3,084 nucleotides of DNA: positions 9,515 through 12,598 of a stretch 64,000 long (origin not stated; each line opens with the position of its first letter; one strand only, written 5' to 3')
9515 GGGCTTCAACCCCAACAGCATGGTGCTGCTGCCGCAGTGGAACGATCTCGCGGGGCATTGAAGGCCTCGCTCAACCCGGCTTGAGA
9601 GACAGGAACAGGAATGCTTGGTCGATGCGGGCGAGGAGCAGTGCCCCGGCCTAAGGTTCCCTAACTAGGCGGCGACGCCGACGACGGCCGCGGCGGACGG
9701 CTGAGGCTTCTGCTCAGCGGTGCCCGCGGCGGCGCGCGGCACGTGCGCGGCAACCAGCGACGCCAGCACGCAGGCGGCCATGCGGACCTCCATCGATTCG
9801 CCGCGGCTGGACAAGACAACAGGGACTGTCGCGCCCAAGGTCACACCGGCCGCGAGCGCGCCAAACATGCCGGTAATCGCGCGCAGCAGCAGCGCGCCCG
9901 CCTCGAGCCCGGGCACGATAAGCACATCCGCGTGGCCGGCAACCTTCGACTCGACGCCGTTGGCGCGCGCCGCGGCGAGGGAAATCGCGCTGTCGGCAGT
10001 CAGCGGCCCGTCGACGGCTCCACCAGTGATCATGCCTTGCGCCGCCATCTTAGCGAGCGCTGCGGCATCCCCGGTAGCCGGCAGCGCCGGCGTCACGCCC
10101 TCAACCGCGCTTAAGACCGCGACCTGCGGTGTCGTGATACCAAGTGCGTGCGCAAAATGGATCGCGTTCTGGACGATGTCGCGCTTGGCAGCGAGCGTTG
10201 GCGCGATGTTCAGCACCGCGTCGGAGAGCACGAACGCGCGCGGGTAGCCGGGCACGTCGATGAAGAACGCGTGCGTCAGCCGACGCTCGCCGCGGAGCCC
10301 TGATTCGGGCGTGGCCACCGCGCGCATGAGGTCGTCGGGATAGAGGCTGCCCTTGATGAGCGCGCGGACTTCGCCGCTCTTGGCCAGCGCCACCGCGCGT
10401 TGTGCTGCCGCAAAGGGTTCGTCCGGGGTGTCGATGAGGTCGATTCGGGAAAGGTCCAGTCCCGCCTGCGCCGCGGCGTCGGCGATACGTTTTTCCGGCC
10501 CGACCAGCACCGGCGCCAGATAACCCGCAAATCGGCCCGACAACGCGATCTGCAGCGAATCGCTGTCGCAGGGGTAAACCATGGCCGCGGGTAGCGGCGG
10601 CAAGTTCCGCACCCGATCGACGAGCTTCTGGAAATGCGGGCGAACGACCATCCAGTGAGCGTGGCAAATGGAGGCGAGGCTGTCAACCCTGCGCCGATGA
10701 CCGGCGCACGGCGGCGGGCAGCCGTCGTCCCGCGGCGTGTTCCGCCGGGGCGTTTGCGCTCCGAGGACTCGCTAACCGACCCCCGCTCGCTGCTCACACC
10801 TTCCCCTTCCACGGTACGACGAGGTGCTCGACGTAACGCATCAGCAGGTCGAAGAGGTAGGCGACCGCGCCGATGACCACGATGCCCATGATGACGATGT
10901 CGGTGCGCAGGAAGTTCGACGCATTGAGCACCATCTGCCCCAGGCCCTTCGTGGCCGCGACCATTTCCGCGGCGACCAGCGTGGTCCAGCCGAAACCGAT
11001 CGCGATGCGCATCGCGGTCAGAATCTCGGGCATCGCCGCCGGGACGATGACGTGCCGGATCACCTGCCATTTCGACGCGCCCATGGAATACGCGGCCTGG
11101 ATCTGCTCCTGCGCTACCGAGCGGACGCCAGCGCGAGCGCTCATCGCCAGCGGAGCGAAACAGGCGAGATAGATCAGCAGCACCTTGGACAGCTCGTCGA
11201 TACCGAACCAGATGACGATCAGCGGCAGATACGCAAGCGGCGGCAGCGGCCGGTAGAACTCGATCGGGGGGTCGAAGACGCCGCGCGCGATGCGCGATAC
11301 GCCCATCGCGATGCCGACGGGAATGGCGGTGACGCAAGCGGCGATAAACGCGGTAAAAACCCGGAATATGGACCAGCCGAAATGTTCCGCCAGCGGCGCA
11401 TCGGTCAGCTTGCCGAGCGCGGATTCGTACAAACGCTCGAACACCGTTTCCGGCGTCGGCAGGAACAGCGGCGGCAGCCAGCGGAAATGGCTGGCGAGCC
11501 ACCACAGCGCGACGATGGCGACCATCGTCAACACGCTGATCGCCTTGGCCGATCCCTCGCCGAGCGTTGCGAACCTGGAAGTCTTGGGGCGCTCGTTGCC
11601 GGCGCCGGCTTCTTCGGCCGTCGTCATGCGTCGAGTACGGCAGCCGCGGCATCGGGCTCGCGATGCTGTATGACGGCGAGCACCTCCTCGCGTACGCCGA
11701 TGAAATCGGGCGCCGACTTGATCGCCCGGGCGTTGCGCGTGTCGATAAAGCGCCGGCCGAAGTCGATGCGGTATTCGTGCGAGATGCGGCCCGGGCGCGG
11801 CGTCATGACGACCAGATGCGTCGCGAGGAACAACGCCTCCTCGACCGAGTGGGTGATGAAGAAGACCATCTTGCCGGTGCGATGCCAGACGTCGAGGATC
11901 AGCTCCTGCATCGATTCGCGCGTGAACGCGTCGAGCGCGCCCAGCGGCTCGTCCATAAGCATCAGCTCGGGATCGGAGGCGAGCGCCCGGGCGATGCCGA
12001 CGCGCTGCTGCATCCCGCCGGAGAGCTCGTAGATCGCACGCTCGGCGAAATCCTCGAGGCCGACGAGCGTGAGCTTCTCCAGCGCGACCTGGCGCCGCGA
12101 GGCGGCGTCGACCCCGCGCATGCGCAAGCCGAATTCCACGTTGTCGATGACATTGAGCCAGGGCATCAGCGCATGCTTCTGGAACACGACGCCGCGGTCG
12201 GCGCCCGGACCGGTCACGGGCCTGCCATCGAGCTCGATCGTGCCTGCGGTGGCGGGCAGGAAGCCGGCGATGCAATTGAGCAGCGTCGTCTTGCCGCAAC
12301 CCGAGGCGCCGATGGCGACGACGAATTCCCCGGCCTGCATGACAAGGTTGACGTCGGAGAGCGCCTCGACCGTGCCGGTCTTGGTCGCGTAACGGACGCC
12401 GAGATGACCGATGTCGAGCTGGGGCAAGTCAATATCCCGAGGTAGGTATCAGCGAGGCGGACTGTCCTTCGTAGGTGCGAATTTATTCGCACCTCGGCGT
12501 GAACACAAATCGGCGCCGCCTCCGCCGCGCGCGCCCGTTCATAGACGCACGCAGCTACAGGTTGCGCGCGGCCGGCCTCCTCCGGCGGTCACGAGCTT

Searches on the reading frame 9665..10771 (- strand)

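Call 37: search_protein_families(library=ncbifam, proteins=[window:9665-10771:-], max_evalue=1e-20)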
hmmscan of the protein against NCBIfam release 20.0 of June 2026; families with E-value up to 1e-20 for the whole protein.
window:9665-10771:- (368 aa): 6 families
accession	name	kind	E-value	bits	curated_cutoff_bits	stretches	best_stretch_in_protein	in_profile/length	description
NF006045.0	PRK08190.1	subfamily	1.5e-112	376.8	282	1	43-346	160-462/467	bifunctional enoyl-CoA hydratase/phosphate acetyltransferase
NF008852.0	PRK11890.1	subfamily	1.4e-106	356.1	413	1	45-345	8-307/315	phosphate acetyltransferase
NF004472.0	PRK05805.1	subfamily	5.1e-71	239.2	399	1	46-343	4-300/302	phosphate butyryltransferase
TIGR02706.1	P_butyryltrans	equivalog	1.3e-69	234.6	410.5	1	48-341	2-294/294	phosphate butyryltransferase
NF005837.0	PRK07742.1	equivalog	3.9e-60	203.7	409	1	87-340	43-296/299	phosphate butyryltransferase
TIGR02709.1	branched_ptb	equivalog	1.5e-30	106.8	475.15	1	120-333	54-264/271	branched-chain phosphotransacylase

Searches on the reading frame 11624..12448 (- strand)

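Call 37: search_protein_families(library=ncbifam, proteins=[window:11624-12448:-], max_evalue=1e-20)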
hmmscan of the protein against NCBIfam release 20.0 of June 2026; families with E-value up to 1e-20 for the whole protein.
window:11624-12448:- (274 aa): 89 families (the best 25 are shown)
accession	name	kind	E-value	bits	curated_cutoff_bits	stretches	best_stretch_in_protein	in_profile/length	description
NF008421.0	PRK11248.1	equivalog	6.6e-104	346.9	357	1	11-263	2-251/255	taurine ABC transporter ATP-binding subunit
TIGR01184.1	ntrCD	subfamily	3.1e-63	213.5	291.8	1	30-258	1-228/230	nitrate ABC transporter ATP-binding protein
NF040729.1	ABC_ATP_SaoA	equivalog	6.5e-60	202.6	360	1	12-233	3-224/248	ABC transporter ATP-binding protein SaoA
TIGR01186.1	proV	subfamily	1.2e-54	185.8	326.6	1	23-216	2-204/363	betaine/proline/choline family ABC transporter ATP-binding protein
TIGR03415.1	ABC_choXWV_ATP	equivalog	5.3e-54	183.6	483.75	1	87-216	110-239/382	choline ABC transporter ATP-binding protein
TIGR03265.1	PhnT2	equivalog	7e-54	183.4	457.7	1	23-216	13-209/353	putative 2-aminoethylphosphonate ABC transporter ATP-binding protein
NF006987.0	PRK09452.1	equivalog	2.1e-52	178.1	482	1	26-222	29-226/378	spermidine/putrescine ABC transporter ATP-binding protein PotA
TIGR01187.1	potA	subfamily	1.9e-50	171.8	355.6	1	46-222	2-179/325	polyamine ABC transporter ATP-binding protein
NF043075.1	MMSYN1_0197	equivalog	5.5e-49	166.9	550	1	28-216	16-207/341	spermidine/putrescine ABC transporter ATP-binding protein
TIGR03258.1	PhnT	equivalog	1.3e-48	165.8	499.15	1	12-216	10-214/359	2-aminoethylphosphonate ABC transport system ATP-binding subunit PhnT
NF008420.0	PRK11247.1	equivalog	3.3e-48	164.1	395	1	25-232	23-222/257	aliphatic sulfonates ABC transporter ATP-binding protein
NF008653.0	PRK11650.1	subfamily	1.7e-45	155.7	432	1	24-216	14-209/357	sn-glycerol-3-phosphate ABC transporter ATP-binding protein UgpC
TIGR00968.1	3a0106s01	subfamily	2.7e-45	154.8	342.75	1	23-216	9-205/237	sulfate ABC transporter ATP-binding protein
NF008513.0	PRK11432.1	equivalog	7e-45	153.4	496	1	24-216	16-211/351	ferric ABC transporter ATP-binding protein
NF008621.0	PRK11607.1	equivalog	4.6e-44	150.7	613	1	18-216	22-224/377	putrescine ABC transporter ATP-binding subunit PotG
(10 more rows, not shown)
